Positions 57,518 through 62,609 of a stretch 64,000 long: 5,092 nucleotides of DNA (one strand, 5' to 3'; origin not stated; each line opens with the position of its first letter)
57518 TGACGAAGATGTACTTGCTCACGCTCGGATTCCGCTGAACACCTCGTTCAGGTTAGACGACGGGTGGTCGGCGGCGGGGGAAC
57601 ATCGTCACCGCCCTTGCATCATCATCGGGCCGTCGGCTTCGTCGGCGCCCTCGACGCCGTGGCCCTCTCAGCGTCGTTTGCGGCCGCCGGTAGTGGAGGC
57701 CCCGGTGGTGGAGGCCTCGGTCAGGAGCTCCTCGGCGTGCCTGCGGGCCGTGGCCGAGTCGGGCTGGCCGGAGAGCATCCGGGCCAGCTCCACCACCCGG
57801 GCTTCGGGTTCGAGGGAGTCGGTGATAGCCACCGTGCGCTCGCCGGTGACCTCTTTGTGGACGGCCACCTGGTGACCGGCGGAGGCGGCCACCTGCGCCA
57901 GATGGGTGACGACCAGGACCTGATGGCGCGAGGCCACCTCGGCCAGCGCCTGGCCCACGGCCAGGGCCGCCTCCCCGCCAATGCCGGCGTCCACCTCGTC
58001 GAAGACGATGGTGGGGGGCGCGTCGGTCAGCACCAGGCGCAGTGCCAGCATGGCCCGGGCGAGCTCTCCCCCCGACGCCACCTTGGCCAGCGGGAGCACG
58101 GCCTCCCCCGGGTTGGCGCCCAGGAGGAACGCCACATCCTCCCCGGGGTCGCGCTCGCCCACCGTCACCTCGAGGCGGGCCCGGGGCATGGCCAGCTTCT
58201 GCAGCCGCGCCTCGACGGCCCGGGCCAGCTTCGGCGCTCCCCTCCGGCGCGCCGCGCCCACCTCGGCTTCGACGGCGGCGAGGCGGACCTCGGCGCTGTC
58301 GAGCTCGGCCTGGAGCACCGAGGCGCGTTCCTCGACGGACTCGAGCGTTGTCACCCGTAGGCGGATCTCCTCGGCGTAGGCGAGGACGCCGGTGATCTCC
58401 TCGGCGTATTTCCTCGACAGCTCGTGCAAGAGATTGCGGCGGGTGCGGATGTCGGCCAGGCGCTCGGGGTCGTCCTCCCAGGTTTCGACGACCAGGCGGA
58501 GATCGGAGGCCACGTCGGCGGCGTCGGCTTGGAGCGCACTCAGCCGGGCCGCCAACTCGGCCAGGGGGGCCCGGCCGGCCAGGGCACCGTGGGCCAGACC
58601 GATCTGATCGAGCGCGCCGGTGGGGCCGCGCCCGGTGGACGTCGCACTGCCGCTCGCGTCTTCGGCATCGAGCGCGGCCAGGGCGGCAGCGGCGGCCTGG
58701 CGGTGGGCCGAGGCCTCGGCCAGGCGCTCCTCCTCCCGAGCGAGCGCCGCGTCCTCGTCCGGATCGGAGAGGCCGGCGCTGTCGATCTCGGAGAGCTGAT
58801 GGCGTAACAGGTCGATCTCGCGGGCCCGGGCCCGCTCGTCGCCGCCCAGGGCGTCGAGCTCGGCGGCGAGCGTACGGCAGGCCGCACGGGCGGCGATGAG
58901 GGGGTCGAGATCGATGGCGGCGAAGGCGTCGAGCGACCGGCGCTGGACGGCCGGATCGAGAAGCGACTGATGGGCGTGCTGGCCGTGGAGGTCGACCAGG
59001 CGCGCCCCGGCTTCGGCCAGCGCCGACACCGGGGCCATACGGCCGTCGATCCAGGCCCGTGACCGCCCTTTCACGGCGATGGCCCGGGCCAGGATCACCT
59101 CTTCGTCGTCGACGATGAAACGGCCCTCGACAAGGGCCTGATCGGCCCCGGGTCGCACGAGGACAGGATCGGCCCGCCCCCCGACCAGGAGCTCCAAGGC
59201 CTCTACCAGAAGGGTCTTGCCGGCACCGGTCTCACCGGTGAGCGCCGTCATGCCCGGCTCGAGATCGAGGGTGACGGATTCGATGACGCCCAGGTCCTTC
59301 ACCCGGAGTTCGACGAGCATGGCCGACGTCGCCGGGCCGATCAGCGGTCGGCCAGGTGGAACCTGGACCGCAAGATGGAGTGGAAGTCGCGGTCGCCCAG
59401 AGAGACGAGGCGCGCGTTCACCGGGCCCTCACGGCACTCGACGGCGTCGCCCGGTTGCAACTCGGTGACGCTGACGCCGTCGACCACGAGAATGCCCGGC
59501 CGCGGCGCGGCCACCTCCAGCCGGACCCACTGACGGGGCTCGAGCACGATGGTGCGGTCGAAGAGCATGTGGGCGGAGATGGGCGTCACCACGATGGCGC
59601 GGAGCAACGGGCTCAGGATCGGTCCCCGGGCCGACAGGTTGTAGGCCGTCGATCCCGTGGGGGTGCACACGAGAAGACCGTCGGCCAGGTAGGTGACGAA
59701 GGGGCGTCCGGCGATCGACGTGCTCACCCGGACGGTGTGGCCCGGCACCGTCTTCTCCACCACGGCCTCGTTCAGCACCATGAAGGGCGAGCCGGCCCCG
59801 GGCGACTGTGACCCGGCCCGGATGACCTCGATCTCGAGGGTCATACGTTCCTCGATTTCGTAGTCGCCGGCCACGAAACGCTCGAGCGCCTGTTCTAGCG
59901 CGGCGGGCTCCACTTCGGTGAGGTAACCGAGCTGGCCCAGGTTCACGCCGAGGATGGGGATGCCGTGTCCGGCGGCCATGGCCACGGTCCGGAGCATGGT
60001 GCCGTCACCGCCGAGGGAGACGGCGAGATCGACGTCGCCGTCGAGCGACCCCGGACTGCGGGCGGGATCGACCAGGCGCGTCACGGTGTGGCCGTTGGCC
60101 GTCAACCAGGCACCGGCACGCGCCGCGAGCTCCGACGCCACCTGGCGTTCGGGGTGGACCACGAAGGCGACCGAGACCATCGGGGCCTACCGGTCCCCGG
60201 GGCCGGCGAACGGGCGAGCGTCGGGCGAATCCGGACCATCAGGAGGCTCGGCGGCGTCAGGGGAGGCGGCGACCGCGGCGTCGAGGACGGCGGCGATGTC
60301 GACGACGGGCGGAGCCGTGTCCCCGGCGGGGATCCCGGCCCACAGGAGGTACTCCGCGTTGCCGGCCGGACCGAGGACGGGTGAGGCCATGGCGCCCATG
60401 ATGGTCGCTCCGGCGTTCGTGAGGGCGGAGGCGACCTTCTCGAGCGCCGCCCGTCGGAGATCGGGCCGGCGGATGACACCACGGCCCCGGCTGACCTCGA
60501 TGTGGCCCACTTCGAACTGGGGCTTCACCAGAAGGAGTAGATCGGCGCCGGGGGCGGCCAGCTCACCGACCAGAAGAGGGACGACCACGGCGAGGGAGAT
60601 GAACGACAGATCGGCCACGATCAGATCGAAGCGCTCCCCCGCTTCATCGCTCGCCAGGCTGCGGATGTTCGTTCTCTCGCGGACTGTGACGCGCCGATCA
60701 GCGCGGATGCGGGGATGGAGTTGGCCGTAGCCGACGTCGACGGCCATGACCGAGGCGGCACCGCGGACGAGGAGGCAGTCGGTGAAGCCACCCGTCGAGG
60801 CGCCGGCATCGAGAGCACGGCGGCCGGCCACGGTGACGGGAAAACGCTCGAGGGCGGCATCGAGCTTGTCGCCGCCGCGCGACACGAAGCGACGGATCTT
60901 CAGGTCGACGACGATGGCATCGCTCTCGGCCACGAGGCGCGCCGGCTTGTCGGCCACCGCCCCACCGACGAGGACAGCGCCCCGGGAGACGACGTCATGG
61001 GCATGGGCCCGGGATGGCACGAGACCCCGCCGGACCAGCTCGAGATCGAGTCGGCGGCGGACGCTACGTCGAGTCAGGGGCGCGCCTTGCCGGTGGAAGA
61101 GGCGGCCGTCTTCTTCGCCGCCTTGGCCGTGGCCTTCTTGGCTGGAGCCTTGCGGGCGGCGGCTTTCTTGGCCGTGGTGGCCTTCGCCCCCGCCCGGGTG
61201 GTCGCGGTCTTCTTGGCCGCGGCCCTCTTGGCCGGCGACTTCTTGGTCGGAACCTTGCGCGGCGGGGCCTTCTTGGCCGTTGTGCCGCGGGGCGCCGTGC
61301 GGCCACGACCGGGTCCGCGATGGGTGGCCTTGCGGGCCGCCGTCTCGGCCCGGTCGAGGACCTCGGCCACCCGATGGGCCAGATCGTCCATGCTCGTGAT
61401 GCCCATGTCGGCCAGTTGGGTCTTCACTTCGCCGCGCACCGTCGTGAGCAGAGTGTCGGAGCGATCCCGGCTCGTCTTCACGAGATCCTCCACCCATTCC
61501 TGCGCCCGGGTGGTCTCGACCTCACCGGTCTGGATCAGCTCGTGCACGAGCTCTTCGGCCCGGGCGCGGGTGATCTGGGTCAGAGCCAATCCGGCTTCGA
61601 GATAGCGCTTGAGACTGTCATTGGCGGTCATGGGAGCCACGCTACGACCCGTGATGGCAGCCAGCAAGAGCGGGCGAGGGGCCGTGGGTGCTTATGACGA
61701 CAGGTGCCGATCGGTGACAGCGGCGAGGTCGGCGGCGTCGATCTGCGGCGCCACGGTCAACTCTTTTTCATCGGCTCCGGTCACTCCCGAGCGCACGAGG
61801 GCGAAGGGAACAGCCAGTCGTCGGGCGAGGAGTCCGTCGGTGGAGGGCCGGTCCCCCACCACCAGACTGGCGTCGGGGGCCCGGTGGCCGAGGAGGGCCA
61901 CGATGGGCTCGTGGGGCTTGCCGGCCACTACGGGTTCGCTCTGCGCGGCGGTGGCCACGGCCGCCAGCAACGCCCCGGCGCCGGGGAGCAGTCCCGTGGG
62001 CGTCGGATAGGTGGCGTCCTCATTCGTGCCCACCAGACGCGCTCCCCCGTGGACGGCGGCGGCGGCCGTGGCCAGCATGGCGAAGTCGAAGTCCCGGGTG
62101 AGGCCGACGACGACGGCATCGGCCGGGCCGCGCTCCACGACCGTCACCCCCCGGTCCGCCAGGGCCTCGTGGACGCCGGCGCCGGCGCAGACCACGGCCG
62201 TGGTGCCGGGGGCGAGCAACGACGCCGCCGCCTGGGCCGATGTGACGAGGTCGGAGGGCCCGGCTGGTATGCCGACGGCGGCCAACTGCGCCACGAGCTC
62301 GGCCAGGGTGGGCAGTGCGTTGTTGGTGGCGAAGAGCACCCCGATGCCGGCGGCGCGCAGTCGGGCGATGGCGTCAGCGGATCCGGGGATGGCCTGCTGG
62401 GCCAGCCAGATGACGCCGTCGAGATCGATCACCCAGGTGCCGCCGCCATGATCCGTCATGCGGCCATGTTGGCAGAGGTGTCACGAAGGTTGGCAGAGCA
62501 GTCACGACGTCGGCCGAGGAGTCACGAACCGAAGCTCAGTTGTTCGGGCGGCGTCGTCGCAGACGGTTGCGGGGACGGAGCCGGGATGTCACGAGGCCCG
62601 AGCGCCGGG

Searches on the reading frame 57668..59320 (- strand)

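Call 93: search_protein_families(library=pfam, proteins=[window:57668-59320:-], max_evalue=0.0001)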
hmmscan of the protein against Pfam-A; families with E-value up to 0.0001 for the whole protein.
window:57668-59320:- (550 aa): 3 families
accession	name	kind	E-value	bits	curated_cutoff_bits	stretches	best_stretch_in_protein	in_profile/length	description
PF02463.25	SMC_N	-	1e-13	51.7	40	1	4-491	4-215/220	RecF/RecN/SMC N terminal domain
PF13476.12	AAA_23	-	5.2e-08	34.2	27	1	5-51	2-48/201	AAA domain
PF13304.12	AAA_21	-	5.1e-05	23.9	27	0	278-473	85-298/304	AAA domain, putative AbiEii toxin, Type IV TA system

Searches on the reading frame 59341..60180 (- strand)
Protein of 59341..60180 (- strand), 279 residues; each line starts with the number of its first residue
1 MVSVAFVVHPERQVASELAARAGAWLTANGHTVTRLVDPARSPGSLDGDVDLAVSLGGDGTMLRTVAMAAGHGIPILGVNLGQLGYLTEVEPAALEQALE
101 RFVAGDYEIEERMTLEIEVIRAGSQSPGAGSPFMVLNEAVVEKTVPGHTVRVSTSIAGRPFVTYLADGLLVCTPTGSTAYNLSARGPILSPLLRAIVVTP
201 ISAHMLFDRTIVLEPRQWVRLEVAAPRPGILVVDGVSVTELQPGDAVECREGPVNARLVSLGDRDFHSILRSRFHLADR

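Call 108: search_protein_families(library=pfam, proteins=[window:59341-60180:-], max_evalue=0.0001)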
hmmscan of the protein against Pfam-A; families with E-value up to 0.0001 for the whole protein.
window:59341-60180:- (279 aa): 2 families
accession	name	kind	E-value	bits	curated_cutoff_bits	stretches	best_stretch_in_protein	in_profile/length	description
PF20143.4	NAD_kinase_C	-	1.4e-26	93.1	23.7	1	136-260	1-125/126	ATP-NAD kinase C-terminal domain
PF01513.26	NAD_kinase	-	1.5e-21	77.5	25.5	1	46-107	69-130/130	ATP-NAD kinase N-terminal domain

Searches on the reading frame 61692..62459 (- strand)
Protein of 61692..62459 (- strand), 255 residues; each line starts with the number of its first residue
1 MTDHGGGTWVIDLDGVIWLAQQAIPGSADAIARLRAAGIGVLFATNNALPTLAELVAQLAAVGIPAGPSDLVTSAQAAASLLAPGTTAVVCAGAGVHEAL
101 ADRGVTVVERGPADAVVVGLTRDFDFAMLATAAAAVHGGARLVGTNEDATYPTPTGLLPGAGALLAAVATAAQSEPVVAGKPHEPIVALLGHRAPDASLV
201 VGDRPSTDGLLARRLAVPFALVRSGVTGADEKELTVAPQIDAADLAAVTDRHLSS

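Call 108: search_protein_families(library=pfam, proteins=[window:61692-62459:-], max_evalue=0.0001)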
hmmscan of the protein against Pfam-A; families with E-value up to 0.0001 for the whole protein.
window:61692-62459:- (255 aa): 3 families
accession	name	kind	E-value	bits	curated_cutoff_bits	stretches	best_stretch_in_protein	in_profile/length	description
PF13344.12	Hydrolase_6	-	2.1e-21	76.3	27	1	9-105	1-100/101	Haloacid dehalogenase-like hydrolase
PF13242.12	Hydrolase_like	-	6.4e-08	32.8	22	1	178-245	1-72/75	HAD-hyrolase-like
PF00702.32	Hydrolase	-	1.5e-06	29.2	26.4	0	8-59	82-135/191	haloacid dehalogenase-like hydrolase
